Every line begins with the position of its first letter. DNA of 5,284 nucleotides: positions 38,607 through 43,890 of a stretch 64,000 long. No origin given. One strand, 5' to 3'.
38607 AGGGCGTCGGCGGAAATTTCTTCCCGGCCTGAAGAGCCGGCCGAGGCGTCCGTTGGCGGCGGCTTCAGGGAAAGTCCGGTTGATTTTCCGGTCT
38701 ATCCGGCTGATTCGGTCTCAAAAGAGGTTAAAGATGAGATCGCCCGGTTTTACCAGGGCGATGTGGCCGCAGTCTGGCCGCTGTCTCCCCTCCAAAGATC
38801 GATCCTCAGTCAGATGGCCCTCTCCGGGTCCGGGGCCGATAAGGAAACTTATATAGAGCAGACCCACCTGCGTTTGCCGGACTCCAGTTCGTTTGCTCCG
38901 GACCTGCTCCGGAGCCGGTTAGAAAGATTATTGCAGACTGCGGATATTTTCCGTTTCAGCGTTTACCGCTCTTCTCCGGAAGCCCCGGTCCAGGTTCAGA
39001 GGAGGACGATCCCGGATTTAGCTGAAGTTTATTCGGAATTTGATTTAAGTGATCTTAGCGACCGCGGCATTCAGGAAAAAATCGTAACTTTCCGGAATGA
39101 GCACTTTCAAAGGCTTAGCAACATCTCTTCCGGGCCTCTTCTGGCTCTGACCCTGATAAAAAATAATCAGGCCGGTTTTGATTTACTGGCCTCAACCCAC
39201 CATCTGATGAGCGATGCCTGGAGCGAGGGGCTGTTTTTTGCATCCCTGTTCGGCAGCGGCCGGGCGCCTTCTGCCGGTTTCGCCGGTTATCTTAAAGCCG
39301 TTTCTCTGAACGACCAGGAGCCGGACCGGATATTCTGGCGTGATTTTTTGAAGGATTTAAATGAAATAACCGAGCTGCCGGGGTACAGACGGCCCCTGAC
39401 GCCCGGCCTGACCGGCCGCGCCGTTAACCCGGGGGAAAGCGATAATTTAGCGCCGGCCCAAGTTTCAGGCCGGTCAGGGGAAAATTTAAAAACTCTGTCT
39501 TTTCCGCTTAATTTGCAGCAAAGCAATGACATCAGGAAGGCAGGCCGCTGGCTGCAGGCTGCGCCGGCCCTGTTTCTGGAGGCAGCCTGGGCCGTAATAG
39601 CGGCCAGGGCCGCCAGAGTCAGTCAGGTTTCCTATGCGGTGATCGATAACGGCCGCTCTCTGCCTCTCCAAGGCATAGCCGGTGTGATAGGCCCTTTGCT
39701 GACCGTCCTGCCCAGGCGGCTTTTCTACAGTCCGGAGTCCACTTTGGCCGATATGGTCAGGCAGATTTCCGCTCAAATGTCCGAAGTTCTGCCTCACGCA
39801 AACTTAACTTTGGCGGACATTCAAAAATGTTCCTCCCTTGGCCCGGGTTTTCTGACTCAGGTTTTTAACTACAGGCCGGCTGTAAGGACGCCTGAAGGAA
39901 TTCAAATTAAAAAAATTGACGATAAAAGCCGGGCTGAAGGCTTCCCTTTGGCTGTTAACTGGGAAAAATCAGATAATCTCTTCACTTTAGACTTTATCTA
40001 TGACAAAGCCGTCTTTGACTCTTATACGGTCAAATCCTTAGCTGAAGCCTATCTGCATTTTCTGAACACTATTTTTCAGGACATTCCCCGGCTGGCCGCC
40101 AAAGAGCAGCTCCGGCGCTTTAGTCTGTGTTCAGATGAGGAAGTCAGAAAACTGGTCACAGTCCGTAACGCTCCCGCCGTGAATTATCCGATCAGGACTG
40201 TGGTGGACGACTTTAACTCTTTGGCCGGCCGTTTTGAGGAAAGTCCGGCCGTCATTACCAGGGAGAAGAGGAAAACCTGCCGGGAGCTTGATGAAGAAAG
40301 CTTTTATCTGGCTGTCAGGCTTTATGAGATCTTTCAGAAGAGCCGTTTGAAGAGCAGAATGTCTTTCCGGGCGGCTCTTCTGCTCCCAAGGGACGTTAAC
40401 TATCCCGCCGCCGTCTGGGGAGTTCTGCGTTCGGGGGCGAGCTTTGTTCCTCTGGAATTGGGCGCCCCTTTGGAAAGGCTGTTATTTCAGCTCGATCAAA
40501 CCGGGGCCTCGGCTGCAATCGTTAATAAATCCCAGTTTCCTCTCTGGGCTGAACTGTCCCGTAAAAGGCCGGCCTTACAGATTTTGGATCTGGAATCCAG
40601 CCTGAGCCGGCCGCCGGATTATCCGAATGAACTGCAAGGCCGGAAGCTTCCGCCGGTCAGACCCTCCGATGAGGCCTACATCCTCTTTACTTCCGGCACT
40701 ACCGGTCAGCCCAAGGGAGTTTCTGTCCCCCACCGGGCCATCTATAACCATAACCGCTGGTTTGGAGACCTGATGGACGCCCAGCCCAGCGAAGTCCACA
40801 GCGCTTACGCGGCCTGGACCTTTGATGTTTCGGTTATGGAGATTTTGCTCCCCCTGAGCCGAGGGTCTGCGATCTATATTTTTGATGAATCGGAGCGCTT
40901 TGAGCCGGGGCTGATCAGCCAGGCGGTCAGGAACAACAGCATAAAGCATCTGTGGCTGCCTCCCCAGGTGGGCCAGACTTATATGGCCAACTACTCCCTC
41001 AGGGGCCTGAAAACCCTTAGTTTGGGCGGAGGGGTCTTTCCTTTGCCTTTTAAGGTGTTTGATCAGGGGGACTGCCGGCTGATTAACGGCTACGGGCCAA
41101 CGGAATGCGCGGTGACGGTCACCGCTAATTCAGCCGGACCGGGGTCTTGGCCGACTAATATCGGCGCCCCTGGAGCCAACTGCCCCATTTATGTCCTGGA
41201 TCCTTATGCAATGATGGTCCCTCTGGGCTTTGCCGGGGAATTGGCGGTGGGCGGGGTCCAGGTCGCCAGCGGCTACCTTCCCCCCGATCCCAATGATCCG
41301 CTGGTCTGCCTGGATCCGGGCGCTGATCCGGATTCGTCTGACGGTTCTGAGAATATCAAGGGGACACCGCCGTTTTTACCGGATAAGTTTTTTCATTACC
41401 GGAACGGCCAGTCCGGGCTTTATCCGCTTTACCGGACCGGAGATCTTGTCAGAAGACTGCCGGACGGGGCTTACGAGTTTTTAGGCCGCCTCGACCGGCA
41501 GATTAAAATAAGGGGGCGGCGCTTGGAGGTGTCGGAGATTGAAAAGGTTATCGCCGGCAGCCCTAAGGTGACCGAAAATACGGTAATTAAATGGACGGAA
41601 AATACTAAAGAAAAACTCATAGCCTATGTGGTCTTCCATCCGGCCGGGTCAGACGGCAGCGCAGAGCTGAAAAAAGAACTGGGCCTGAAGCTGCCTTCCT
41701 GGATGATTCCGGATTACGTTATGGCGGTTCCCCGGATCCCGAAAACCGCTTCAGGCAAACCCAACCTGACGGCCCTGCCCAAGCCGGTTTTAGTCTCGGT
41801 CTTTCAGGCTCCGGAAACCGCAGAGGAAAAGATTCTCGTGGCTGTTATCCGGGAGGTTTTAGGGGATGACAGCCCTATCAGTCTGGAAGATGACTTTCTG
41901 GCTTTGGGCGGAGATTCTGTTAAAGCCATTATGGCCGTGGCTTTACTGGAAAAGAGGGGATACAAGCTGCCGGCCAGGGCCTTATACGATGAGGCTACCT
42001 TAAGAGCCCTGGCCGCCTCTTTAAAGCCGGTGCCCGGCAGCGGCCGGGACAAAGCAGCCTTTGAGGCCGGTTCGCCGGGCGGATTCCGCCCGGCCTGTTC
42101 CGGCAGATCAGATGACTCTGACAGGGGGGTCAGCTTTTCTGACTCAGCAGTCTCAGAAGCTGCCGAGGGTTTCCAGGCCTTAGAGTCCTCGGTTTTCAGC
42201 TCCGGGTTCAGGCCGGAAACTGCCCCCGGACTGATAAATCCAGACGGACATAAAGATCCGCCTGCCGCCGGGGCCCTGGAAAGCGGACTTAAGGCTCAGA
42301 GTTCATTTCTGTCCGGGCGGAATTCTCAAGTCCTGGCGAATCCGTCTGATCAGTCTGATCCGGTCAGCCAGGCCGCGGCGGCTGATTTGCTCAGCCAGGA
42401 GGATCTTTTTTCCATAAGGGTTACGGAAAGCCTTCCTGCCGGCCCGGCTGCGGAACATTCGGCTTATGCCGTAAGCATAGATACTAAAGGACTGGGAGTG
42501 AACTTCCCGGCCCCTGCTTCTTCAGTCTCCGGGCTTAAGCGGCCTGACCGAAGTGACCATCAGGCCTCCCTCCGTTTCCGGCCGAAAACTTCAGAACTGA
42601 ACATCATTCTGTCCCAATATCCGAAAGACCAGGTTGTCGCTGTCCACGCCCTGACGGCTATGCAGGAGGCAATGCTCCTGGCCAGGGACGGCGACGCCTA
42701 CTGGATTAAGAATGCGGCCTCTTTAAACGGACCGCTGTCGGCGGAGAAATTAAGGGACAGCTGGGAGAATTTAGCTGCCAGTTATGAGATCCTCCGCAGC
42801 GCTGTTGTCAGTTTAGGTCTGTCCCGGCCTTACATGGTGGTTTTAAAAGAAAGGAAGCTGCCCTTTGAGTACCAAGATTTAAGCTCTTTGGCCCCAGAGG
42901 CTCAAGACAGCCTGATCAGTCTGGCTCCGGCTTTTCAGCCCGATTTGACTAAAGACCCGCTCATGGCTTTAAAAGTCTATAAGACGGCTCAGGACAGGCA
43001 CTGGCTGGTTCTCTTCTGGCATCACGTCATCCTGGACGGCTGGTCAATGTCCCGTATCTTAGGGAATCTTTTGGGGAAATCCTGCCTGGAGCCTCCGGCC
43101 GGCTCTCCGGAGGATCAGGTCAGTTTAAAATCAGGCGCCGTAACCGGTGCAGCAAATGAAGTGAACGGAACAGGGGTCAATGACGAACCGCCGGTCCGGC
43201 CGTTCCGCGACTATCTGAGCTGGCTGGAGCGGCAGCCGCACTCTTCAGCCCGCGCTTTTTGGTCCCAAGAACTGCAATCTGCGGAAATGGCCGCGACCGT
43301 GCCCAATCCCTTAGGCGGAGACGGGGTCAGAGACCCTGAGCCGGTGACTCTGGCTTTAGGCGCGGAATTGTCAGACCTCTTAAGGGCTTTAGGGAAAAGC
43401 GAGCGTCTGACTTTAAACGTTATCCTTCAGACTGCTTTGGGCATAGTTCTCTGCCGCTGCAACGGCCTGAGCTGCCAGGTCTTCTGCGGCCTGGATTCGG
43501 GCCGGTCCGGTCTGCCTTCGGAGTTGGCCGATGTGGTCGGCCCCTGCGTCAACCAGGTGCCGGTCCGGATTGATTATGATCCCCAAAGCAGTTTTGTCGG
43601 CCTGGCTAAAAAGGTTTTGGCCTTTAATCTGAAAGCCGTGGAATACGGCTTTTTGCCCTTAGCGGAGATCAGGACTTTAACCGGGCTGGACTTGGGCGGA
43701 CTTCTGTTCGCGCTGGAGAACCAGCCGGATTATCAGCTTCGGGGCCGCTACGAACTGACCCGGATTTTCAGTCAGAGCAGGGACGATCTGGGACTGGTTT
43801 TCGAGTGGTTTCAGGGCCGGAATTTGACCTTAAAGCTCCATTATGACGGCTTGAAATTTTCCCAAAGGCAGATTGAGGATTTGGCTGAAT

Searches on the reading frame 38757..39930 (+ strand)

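Call 68: search_solved_structures(query=window:38757-39930:+, max_evalue=0.00001)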
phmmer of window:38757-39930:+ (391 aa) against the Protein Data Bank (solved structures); distinct sequences matched with E-value up to 0.00001: 10.
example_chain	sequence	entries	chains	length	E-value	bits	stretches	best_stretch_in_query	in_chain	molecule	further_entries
8hlk_A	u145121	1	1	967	3.6e-18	68.9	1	3-365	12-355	Microcystin synthetase B (Fragment)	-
8f7h_A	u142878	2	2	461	5.3e-18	68.4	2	244-359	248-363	Surfactin synthetase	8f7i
8f7f_A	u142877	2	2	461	2.6e-17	66.1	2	244-359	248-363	Surfactin synthetase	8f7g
9rde_A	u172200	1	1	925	2.8e-17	66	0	3-204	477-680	Bacitracin synthase 3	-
2vsq_A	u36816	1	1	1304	2.3e-13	53.1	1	5-358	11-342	SURFACTIN SYNTHETASE SUBUNIT 3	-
9up2_A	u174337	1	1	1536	1.2e-10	44.1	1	1-364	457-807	PvdL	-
9lcp_A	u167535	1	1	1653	1.6e-10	43.7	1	1-364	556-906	PvdL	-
9lco_A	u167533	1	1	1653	1.6e-10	43.7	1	1-364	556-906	PvdL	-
9lcq_A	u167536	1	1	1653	2.3e-10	43.2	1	1-364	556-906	PvdL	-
9bfd_B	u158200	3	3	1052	1.7e-09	40.3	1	7-363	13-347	Tyrocidine synthase 2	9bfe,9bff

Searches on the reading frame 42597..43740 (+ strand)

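Call 67: search_solved_structures(query=window:42597-43740:+, max_evalue=0.00001)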
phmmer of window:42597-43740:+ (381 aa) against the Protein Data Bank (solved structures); distinct sequences matched with E-value up to 0.00001: 25.
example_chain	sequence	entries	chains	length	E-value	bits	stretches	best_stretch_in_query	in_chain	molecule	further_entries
9bfd_B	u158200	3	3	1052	7.5e-34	120.6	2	8-159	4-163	Tyrocidine synthase 2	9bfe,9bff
9rde_A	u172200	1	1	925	4.2e-33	118.2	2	200-364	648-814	Bacitracin synthase 3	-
2vsq_A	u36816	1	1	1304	4.9e-29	104.8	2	5-157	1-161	SURFACTIN SYNTHETASE SUBUNIT 3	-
8hlk_A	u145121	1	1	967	5.7e-28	101.3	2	8-160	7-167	Microcystin synthetase B (Fragment)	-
8f7f_A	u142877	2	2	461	6.1e-28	101.2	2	197-361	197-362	Surfactin synthetase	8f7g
8f7h_A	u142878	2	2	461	1.5e-27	99.9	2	197-361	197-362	Surfactin synthetase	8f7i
9up2_A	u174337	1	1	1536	4.5e-25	91.7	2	200-371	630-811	PvdL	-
9lcp_A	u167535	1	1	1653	5.5e-25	91.5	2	200-371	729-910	PvdL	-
9lco_A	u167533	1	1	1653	5.5e-25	91.5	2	200-371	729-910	PvdL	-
9lcq_A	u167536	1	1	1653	5.8e-25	91.4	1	9-371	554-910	PvdL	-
6oyf_A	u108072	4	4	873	2.3e-15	59.8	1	31-358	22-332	Txo1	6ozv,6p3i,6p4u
7r9x_A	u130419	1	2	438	2.7e-11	46.4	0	196-360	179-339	AmbE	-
6p1j_A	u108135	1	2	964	8.4e-10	41.5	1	32-357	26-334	Txo2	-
6mfx_A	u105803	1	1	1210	1.1e-09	41.2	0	208-358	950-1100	Linear gramicidin synthase subunit A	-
6mfw_A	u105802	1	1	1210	1.3e-09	40.9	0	208-358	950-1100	Linear gramicidin synthase subunit A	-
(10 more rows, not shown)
